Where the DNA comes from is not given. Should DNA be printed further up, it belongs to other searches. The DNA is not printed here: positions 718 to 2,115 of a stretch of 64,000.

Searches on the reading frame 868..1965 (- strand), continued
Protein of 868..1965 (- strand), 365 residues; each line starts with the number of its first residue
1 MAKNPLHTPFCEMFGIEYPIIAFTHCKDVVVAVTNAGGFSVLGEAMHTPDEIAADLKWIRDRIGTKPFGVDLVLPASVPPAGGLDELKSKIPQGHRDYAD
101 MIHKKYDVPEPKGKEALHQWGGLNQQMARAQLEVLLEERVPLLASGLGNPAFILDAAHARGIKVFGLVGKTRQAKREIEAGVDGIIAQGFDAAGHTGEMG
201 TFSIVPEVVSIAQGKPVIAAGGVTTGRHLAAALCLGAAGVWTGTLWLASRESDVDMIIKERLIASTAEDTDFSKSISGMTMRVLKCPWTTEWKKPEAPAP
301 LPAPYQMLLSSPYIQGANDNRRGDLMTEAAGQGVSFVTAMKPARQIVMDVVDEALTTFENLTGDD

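Call 73: search_protein_families(library=ncbifam, proteins=[L088:13374-14021:-, L088:11634-13337:-, L088:10790-11617:-, L088:14094-15605:-, L088:15865-16713:+, L088:9581-10762:+, L088:1008-2939:-, L088:2969-5398:-, L086:4733-5164:+], max_evalue=1e-8)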
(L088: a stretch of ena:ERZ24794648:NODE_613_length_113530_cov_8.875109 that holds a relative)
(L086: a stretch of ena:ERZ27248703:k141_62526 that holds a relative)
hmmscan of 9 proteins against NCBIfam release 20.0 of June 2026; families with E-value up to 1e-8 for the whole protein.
L088:13374-14021:- (215 aa): 12 families
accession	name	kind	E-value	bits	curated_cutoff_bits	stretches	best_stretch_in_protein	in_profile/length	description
NF041196.1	ScbR_bind_reg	equivalog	5.2e-17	62.6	150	1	16-171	4-158/191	ScbR family autoregulator-binding transcription factor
NF050111.1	TransRegSACE7040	equivalog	3.6e-15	56.4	250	1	20-134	3-117/186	SACE_7040 family transcriptional regulator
TIGR03613.1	RutR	equivalog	2e-14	53.9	368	1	15-171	5-160/202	pyrimidine utilization regulatory protein R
NF051852.1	efflux_TF_MtrR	exception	2.9e-13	50.1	280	1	11-92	3-84/205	multidrug efflux system transcriptional repressor MtrR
NF011584.0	PRK15008.1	equivalog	3.7e-13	49.8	230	1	9-180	10-179/212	HTH-type transcriptional regulator RutR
NF053878.1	FATransRegFadRBac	equivalog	1.1e-12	48.2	200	1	21-170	6-156/190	fatty acid metabolism transcriptional regulator FadR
NF053516.1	TranRepPrsAVib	equivalog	1.5e-11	44.5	300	1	17-87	5-75/208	TetR family transcriptional repressor PsrA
NF053731.1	TransRegFasRMycb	equivalog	3.5e-11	43.3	330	1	15-124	8-118/199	HTH-type transcriptional activator FasR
NF007430.0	PRK09975.1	equivalog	3.7e-11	42.6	274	1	13-112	6-106/220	acrEF/envCD operon transcriptional regulator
NF007949.0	PRK10668.1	equivalog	7.8e-11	41.9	271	1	11-73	4-66/216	multidrug efflux transporter transcriptional repressor AcrR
NF037937.1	septum_RefZ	equivalog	2.7e-10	40.5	180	1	21-121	2-104/195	forespore capture DNA-binding protein RefZ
TIGR03384.1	betaine_BetI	equivalog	3.1e-09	36.8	201.3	1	17-126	7-116/189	choline-binding transcriptional repressor BetI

L088:11634-13337:- (567 aa): 28 families (the best 25 are shown)
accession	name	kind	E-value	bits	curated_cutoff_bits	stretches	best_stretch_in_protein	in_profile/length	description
NF009478.0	PRK12844.1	equivalog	5.1e-187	622.6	789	1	7-566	3-550/559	3-ketosteroid-delta-1-dehydrogenase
NF005882.1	PRK07843.1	equivalog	9.9e-176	585.4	788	1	13-562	2-545/547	3-oxosteroid 1-dehydrogenase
NF009473.0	PRK12835.1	subfamily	1.3e-170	568.8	837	1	5-564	4-566/585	FAD-binding protein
NF004789.0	PRK06134.1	subfamily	1.1e-149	499.7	747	1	7-566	7-569/581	FAD-dependent oxidoreductase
NF009477.0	PRK12843.1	equivalog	4e-148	494.4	758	1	6-565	10-569/578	FAD-dependent oxidoreductase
NF009479.0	PRK12845.1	equivalog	2.7e-129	432.1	793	1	9-565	15-564/566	3-ketosteroid-delta-1-dehydrogenase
NF009476.0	PRK12839.1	equivalog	4.1e-119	398.3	940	1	11-566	7-566/572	FAD-dependent oxidoreductase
NF053676.1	4oxCHCAChcC1Cy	equivalog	1.9e-112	376.3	1000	1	13-563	2-525/528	4-oxocyclohexanecarboxylate 2-dehydrogenase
NF053677.1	Desat2ChcC2Cyan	equivalog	6.1e-102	341.8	900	1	14-563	2-550/558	4-oxocyclohex-2-ene-1-carboxylate 5-dehydrogenase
NF009474.0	PRK12837.1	equivalog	8.6e-97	325.1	675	2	208-562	163-506/513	FAD-binding protein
TIGR01813.1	flavo_cyto_c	subfamily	4.3e-56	190.5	285.45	1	212-561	124-443/444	flavocytochrome c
NF006130.0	PRK08274.1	equivalog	6.8e-51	173.5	369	1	212-564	126-458/467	FAD-dependent tricarballylate dehydrogenase TcuA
NF005510.0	PRK07121.1-3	subfamily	1.6e-50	172.3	481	2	217-565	179-487/492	FAD-binding protein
NF005511.0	PRK07121.1-4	equivalog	7.6e-49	166.6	466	2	256-543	256-519/553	FAD-binding protein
NF005509.0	PRK07121.1-2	subfamily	2e-42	145.5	630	2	234-564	219-521/527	FAD-binding protein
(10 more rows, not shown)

L088:10790-11617:- (275 aa): 68 families (the best 25 are shown)
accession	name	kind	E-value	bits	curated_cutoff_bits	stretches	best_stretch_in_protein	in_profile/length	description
NF006109.0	PRK08260.1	subfamily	5.5e-61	206.4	320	1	5-274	4-277/296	enoyl-CoA hydratase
NF006107.0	PRK08258.1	equivalog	1.4e-58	198.3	330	1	4-274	16-276/277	enoyl-CoA hydratase family protein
NF004635.0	PRK05981.1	equivalog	3e-56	190.9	351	1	5-274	4-265/266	enoyl-CoA hydratase/isomerase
NF006699.0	PRK09245.1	subfamily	3.4e-56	190.5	354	1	6-274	4-265/266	crotonase/enoyl-CoA hydratase family protein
NF004857.0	PRK06210.1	equivalog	4.4e-55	187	341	1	2-274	5-274/275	enoyl-CoA hydratase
TIGR02280.1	PaaB1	equivalog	4.6e-55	186.9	345.15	1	7-274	1-255/256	2-(1,2-epoxy-1,2-dihydrophenyl)acetyl-CoA isomerase PaaG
NF051848.1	EnCoAHydtEchA19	equivalog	4.5e-51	173.9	400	1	6-274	1-257/258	enoyl-CoA hydratase EchA19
NF004725.0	PRK06072.1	equivalog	5.2e-49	167.2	293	1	9-274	4-247/248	enoyl-CoA hydratase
NF046063.1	oxepin_alt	equivalog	1.1e-48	165.9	300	1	10-271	5-254/254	oxepin-CoA hydrolase, alternative type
NF005802.0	PRK07657.1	equivalog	5.7e-47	160.4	363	2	104-274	89-259/260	enoyl-CoA hydratase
NF005700.0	PRK07511.1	subfamily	8.8e-46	156.6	274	1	6-273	4-259/260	enoyl-CoA hydratase family protein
NF006007.0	PRK08138.1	subfamily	1.5e-45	155.6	355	2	107-274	93-260/261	enoyl-CoA hydratase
NF004475.0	PRK05809.1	subfamily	1.8e-45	155.5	394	2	104-273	89-258/260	short-chain-enoyl-CoA hydratase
NF005804.0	PRK07659.1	equivalog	8.4e-43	146.7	311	1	4-274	5-259/260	enoyl-CoA hydratase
NF004525.0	PRK05870.1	equivalog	1.5e-42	146.2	285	1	5-251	3-233/249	enoyl-CoA hydratase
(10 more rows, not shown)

L088:14094-15605:- (503 aa): 91 families (the best 25 are shown)
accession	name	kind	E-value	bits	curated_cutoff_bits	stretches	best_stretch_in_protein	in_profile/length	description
NF009071.0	PRK12406.1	subfamily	9.8e-142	472.9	701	2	140-500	153-507/510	acyl-CoA synthetase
NF038341.1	ligase_FadD4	exception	2.2e-120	402.4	850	1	4-495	5-504/506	fatty-acid--CoA ligase FadD4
NF009929.0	PRK13390.1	equivalog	7.7e-116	387.4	951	1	29-492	32-501/501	acyl-CoA synthetase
NF004837.0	PRK06187.1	subfamily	2.9e-100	336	476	2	144-499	174-526/531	long-chain-fatty-acid--CoA ligase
NF006182.0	PRK08316.1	subfamily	2.6e-78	263.8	663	1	7-498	22-520/523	fatty acyl-CoA synthetase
NF004797.0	PRK06145.1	equivalog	1.6e-74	251.1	850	1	8-495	14-495/499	acyl-CoA synthetase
NF005307.0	PRK06839.1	equivalog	5.7e-71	239.7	748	1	7-492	13-490/496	o-succinylbenzoate--CoA ligase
NF052269.1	Staph_lig_FadD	equivalog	1.4e-69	234.7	650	1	23-487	29-485/499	long-chain-fatty-acid--CoA ligase FadD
NF006181.0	PRK08314.1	subfamily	4.5e-67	226.6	705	2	145-498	209-557/563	long-chain-fatty-acid--CoA ligase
NF005863.0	PRK07798.1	subfamily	7.3e-67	226.1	543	1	5-485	13-521/540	acyl-CoA synthetase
NF002966.0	PRK03640.1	equivalog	3.4e-66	223.8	556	1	7-494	13-479/483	o-succinylbenzoate--CoA ligase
NF005857.1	PRK07786.1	exception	5.9e-66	223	733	1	8-495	21-512/513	fatty-acid--CoA ligase FadD5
NF006572.0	PRK09088.1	equivalog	8.3e-66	222.6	696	1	6-495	11-487/491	acyl-CoA synthetase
NF005702.0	PRK07514.1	subfamily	1.1e-65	221.9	558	1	19-497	27-502/506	malonyl-CoA synthase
NF052580.1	Str24CoAsynCasG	equivalog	2.5e-64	217.6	750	1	23-491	67-546/548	steroid-24-oyl-CoA synthetase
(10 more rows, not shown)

L088:15865-16713:+ (282 aa): 2 families
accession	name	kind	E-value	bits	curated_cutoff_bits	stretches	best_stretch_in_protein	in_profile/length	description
TIGR02429.1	pcaI_scoA_fam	subfamily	5.3e-17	61.9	128.5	1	7-212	9-208/222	3-oxoacid CoA-transferase subunit A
NF007394.0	PRK09920.1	equivalog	1.7e-13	50.7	315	1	2-208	3-202/219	acetate CoA-transferase subunit alpha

L088:9581-10762:+ (393 aa): 20 families
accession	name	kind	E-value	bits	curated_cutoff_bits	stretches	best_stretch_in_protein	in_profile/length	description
NF004715.0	PRK06059.1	equivalog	2.8e-125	418.4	424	1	2-393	4-399/399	lipid-transfer protein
NF004720.0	PRK06064.1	subfamily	8.2e-85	284.9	420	1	1-391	1-385/389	thiolase domain-containing protein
NF006102.0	PRK08256.1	subfamily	8.3e-76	255.6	436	1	2-390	3-389/394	lipid-transfer protein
NF053570.1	AcCoTHIOL_METTL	equivalog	2e-72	244.1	600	1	1-389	1-378/385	acetyl-CoA acetyltransferase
NF004810.0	PRK06157.1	equivalog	3.4e-63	214.2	403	1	2-381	7-382/400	acetyl-CoA acetyltransferase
NF009228.0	PRK12578.1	subfamily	3.7e-61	206.9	485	1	2-384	3-377/387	thiolase domain-containing protein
NF004811.0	PRK06158.1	subfamily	2.8e-55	187.9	421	1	4-385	10-373/384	acetyl-CoA acetyltransferase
NF006180.0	PRK08313.1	subfamily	1.1e-54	185.7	514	1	2-384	4-374/389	thiolase domain-containing protein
NF004982.0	PRK06365.1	equivalog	4.7e-52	177.5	695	1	2-392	16-427/430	thiolase domain-containing protein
NF004721.0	PRK06065.1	equivalog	6.4e-49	166.8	455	1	3-390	11-389/393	thiolase domain-containing protein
NF053628.1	BnzsclthlBbsBGT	equivalog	2.1e-48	165.1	750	1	2-384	5-372/389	benzoylsuccinyl-CoA thiolase subunit BbsB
NF005704.0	PRK07516.1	subfamily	5.1e-47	160.7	412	1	3-388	3-379/389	thiolase domain-containing protein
NF006010.0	PRK08142.1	subfamily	4.1e-45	154.2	462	1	7-382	10-372/388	thiolase domain-containing protein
NF005892.0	PRK07855.1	subfamily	6.7e-44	150.3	469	1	3-390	7-386/390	lipid-transfer protein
NF004722.0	PRK06066.1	equivalog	1.1e-38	133.3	516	1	3-378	5-368/385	thiolase domain-containing protein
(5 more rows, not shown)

L088:1008-2939:- (643 aa): 55 families (the best 25 are shown)
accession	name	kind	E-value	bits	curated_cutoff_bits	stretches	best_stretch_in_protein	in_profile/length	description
TIGR03997.1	mycofact_OYE_2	equivalog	3.6e-136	455.1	793.15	1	2-642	1-644/645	mycofactocin system FadH/OYE family oxidoreductase 2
NF045599.1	bili_reduct_long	exception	1e-133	446.9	750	1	5-641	3-639/641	bilirubin reductase, long form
NF041087.1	bile_acid_BaiCD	equivalog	2.7e-133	445.4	825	1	2-641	3-640/642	bile acid Fe-S flavoenzyme BaiCD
TIGR03996.1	mycofact_OYE_1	hypoth_equivalog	4.8e-73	246.7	627.9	1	14-638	13-631/633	mycofactocin system FadH/OYE family oxidoreductase 1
NF045592.1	bili_reduct_N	equivalog_domain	1.3e-61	208.7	425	1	6-365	5-363/363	bilirubin reductase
NF010047.0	PRK13523.1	equivalog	2.1e-47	161.8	431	1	2-332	4-320/339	NADPH dehydrogenase NamA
NF006101.0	PRK08255.1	equivalog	2.6e-44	151.5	1078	1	4-329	400-727/768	bifunctional salicylyl-CoA 5-hydroxylase/oxidoreductase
NF007899.0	PRK10605.1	subfamily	1e-28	100.7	403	1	2-334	5-339/365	N-ethylmaleimide reductase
TIGR01350.1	lipoamide_DH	equivalog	4.9e-23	81.6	408.8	1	456-603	124-270/461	dihydrolipoyl dehydrogenase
TIGR02053.1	MerA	equivalog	2.1e-21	76.5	454.45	1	466-600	129-266/465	mercury(II) reductase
NF009410.0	PRK12771.1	subfamily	2e-19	69.6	516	1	379-610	135-390/566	NAD(P)-binding protein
NF003437.0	PRK04965.1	equivalog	1.9e-18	66.7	392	1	468-607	101-244/378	NADH:flavorubredoxin reductase NorW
NF005883.0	PRK07845.1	equivalog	3.1e-18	66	479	1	459-584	132-255/466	NAD(P)H-quinone dehydrogenase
NF004943.0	PRK06292.2-1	equivalog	1.7e-17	63.4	432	1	465-600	130-268/456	dihydrolipoyl dehydrogenase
NF004991.0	PRK06370.1-3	subfamily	1.9e-16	59.7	620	1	465-600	163-300/509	FAD-containing oxidoreductase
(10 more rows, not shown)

L088:2969-5398:- (809 aa): 7 families
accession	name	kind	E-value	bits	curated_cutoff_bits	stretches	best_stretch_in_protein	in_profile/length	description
NF052585.1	SucGlutTfsCaiB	equivalog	1.3e-126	422.4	750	2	4-388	6-389/394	succinate--glutarate CoA-transferase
NF003809.0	PRK05398.1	subfamily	2.2e-123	411.9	442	3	408-808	3-416/416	formyl-CoA transferase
TIGR03253.1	oxalate_frc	equivalog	1.3e-120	403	504.2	4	409-617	3-207/416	formyl-CoA transferase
NF041294.1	Scnl_mescCoAtase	equivalog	4.6e-112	374.9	700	2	4-384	2-380/381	succinyl-CoA:mesaconate CoA-transferase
NF008511.0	PRK11430.1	equivalog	2.6e-80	270.4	522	2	409-750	9-341/381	CoA:oxalate CoA-transferase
NF002914.1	PRK03525.1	equivalog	4.8e-53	180.5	413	2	5-387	9-381/400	L-carnitine CoA-transferase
TIGR04253.1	mesacon_CoA_iso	equivalog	1.2e-26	93.7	725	2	6-394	3-390/403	2-methylfumaryl-CoA isomerase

L086:4733-5164:+ (143 aa): 1 family
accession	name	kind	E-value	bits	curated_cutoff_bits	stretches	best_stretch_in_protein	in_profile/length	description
NF053627.1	BnzsclthlBbsAGT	equivalog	2.5e-10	40.5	250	1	18-140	31-144/145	benzoylsuccinyl-CoA thiolase subunit BbsA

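Call 74: search_protein_families(library=pfam, proteins=[L091:2991-4031:-], max_evalue=0.001)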
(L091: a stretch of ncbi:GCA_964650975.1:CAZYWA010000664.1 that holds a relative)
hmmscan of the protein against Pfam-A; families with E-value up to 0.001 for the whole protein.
L091:2991-4031:- (346 aa): 1 family
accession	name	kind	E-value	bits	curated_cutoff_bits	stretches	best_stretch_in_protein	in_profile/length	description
PF00082.27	Peptidase_S8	-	1.7e-13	50.9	21.8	1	180-319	169-288/288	Subtilase family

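Call 77: find_encoding_contigs(protein=P0157, flank=10000, max_places=1)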
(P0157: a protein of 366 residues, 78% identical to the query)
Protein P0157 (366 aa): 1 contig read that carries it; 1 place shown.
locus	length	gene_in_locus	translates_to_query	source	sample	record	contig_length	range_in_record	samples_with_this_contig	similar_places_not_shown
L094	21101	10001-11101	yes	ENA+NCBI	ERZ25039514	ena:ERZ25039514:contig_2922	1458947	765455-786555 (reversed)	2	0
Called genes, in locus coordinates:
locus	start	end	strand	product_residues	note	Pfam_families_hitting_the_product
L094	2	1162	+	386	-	PF02803:Thiolase_C (faint), PF22691:Thiolase_C_1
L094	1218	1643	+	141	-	PF12172:zf-ChsH2, PF01796:OB_ChsH2_C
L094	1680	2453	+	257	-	PF00378:ECH_1, PF16113:ECH_2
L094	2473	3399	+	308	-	PF00296:Bac_luciferase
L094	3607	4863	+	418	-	PF00890:FAD_binding_2, PF01266:DAO, PF07992:Pyr_redox_2 (faint), PF12831:FAD_oxidored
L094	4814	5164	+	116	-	PF00890:FAD_binding_2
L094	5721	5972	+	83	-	-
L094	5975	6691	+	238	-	PF01292:Ni_hydr_CYTB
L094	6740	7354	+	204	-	PF14537:Cytochrom_c3_2 (weak)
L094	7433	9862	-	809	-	PF02515:CoA_transf_3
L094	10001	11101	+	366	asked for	PF03060:NMO, PF01070:FMN_dh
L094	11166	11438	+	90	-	-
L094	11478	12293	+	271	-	PF01012:ETF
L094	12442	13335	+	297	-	PF01012:ETF, PF00766:ETF_alpha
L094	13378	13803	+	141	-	PF12172:zf-ChsH2, PF01796:OB_ChsH2_C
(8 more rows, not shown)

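Call 78: find_encoding_contigs(protein=P0175, flank=10000, max_places=1)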
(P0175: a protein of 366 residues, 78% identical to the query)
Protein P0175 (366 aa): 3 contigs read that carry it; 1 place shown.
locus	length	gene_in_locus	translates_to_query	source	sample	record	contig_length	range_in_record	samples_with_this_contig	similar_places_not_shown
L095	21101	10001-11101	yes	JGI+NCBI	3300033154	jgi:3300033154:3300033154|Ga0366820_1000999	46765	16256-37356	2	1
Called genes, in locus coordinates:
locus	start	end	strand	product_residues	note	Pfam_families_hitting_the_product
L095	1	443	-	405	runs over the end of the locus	PF02515:CoA_transf_3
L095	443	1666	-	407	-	PF02515:CoA_transf_3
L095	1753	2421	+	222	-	PF00440:TetR_N, PF17932:TetR_C_24, PF17938:TetR_C_29 (weak)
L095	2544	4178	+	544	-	PF00890:FAD_binding_2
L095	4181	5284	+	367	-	PF00296:Bac_luciferase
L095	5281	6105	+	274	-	PF00378:ECH_1, PF16113:ECH_2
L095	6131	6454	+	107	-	-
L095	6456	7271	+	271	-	PF01012:ETF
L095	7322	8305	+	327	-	PF01012:ETF, PF00766:ETF_alpha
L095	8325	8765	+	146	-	PF12172:zf-ChsH2, PF01796:OB_ChsH2_C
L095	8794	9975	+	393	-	PF00108:Thiolase_N, PF22691:Thiolase_C_1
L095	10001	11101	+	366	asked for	PF00478:IMPDH (faint), PF03060:NMO, PF01070:FMN_dh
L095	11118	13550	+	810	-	PF02515:CoA_transf_3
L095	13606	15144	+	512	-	PF00171:Aldedh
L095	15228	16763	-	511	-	PF00890:FAD_binding_2 (faint), PF01266:DAO (weak), PF01494:FAD_binding_3 (faint), PF01946:Thi4 (weak), PF13450:NAD_binding_8, PF01593:Amino_oxidase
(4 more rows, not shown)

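Call 79: find_encoding_contigs(protein=P0128, flank=10000, max_places=1)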
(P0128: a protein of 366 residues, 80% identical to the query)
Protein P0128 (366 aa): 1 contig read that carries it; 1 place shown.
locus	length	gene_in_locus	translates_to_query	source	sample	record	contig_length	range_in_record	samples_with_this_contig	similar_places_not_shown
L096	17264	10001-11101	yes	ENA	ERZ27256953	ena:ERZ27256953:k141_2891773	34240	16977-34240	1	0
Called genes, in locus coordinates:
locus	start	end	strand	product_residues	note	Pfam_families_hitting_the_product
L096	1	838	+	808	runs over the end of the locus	PF01315:Ald_Xan_dh_C, PF02738:MoCoBD_1, PF20256:MoCoBD_2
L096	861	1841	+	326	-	PF04909:Amidohydro_2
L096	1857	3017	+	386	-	PF02803:Thiolase_C (faint), PF22691:Thiolase_C_1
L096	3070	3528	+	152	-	PF12172:zf-ChsH2, PF01796:OB_ChsH2_C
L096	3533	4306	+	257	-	PF00378:ECH_1, PF16113:ECH_2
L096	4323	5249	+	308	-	PF00296:Bac_luciferase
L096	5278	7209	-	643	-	PF00724:Oxidored_FMN, PF01207:Dus (weak), PF07992:Pyr_redox_2, PF00070:Pyr_redox (weak), PF12831:FAD_oxidored, PF07992:Pyr_redox_2, PF13738:Pyr_redox_3, PF00070:Pyr_redox, +6 more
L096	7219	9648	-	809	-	PF02515:CoA_transf_3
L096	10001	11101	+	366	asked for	PF03060:NMO, PF01070:FMN_dh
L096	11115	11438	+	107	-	-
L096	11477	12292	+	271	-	PF01012:ETF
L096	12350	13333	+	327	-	PF01012:ETF, PF00766:ETF_alpha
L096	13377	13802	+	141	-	PF12172:zf-ChsH2, PF01796:OB_ChsH2_C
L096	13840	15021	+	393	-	PF00108:Thiolase_N, PF08545:ACP_syn_III (faint), PF22691:Thiolase_C_1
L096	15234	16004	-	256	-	PF13676:TIR_2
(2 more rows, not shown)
